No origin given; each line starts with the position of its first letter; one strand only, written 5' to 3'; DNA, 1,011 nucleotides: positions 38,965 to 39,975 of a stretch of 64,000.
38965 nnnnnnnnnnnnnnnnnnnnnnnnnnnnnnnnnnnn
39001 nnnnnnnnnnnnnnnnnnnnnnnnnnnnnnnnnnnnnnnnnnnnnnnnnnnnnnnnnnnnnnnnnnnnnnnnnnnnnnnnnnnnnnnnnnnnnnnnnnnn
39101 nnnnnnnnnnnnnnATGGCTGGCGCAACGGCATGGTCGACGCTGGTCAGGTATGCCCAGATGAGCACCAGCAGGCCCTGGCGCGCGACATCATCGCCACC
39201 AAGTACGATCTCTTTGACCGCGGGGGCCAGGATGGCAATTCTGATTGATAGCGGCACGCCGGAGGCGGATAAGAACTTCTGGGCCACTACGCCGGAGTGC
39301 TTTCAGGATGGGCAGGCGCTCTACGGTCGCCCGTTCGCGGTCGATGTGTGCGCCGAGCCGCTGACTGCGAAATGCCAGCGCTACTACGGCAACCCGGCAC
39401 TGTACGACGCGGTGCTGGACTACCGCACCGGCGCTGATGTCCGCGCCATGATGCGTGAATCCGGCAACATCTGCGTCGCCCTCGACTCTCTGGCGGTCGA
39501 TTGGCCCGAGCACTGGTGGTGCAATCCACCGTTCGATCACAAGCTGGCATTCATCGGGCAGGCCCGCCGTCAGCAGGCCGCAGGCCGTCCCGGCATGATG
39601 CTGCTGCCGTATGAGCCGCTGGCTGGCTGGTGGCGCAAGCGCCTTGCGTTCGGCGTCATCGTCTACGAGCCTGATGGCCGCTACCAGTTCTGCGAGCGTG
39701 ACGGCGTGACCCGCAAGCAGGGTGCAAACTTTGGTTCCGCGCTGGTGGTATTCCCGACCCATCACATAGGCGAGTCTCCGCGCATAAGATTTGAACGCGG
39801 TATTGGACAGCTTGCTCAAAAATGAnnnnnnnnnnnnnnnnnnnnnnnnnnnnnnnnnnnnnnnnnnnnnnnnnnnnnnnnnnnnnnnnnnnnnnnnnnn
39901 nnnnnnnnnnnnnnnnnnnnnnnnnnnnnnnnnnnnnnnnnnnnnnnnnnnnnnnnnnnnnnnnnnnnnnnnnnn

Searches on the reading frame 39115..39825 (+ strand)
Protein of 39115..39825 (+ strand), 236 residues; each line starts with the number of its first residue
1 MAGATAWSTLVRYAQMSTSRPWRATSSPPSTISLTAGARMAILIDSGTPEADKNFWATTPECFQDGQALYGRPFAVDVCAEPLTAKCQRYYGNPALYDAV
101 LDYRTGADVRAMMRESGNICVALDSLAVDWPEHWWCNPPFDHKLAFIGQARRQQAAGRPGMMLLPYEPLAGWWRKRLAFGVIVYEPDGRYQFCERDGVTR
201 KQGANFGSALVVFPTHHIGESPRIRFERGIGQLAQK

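Call 14: search_protein_families(library=phrogs, proteins=[window:39115-39825:+], max_evalue=0.00001)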
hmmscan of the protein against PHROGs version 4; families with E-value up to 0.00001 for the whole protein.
window:39115-39825:+ (236 aa): 1 family
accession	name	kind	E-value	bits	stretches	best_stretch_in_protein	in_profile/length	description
phrog_111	-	other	1.5e-37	131.1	1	40-223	51-211/345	DNA methyltransferase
